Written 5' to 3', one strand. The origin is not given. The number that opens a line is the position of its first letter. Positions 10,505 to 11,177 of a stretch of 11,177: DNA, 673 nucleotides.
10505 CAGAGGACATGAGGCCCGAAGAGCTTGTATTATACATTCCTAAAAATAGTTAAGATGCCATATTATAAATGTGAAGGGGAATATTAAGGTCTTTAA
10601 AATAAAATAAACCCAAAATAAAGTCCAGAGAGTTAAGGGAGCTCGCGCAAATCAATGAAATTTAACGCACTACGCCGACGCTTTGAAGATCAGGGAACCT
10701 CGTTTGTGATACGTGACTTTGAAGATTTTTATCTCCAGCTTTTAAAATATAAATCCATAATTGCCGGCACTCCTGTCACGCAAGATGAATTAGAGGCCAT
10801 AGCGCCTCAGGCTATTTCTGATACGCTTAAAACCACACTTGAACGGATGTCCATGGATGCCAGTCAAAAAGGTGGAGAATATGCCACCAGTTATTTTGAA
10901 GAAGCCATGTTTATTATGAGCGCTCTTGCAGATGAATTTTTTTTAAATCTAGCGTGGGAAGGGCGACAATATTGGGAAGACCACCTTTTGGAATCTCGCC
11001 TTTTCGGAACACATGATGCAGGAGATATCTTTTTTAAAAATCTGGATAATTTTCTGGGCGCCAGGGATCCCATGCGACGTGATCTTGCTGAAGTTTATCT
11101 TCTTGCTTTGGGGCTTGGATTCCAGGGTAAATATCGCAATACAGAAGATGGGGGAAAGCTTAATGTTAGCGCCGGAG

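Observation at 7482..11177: T6SS tssJ-tssK-tssL block led by a translationally coupled FtsN-like SPOR-domain protein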

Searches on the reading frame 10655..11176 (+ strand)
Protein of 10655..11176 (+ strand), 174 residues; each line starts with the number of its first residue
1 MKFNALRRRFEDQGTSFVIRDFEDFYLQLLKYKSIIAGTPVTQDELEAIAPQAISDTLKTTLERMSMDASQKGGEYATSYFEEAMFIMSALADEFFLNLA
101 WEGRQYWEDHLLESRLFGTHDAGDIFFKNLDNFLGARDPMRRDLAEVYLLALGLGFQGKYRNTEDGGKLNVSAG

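Call 5: search_protein_families(library=pfam, proteins=[window:10655-11176:+], max_evalue=0.1)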
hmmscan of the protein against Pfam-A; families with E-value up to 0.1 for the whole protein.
window:10655-11176:+ (174 aa): 1 family
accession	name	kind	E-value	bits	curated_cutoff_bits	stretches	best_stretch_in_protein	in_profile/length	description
PF09850.14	DotU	-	4.3e-26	92.3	27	1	48-168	22-140/205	Type VI secretion system protein DotU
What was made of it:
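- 10655..11177 (+): 5' part of tssL (DotU family), cut by the window end. The full protein is 258 aa in the 92-94% identical relatives and has no PG-binding extension. PF09850 at 4.3e-26 (call 5).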

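Call 7: search_protein_families(library=ncbifam, proteins=[window:10655-11176:+], max_evalue=0.1)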
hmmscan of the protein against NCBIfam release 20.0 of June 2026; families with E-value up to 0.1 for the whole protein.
window:10655-11176:+ (174 aa): 5 families
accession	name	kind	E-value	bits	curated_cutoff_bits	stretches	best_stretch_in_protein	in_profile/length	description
TIGR03349.1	IV_VI_DotU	subfamily_domain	3e-23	82.7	89.95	1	50-167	25-139/211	DotU/TssL family secretion system protein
NF038239.1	T6SS_TssL_short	exception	2e-10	40.5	180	1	76-166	48-139/207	type VI secretion system protein TssL, short form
NF005444.0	PRK07033.1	equivalog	2e-05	23.8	520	1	50-166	71-184/438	DotU family type VI secretion system protein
NF005999.0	PRK08126.1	subfamily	3.6e-05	22.7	571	1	88-168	122-201/432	hypothetical protein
NF038228.1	IcmH_DotU_IVB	equivalog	0.0053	16.1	50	1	72-166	83-177/258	type IVB secretion system protein IcmH/DotU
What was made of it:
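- Checked: The ORF from 10655 matches DotU PF09850 at 4e-26 and is cut by the window end (calls 5, 7).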
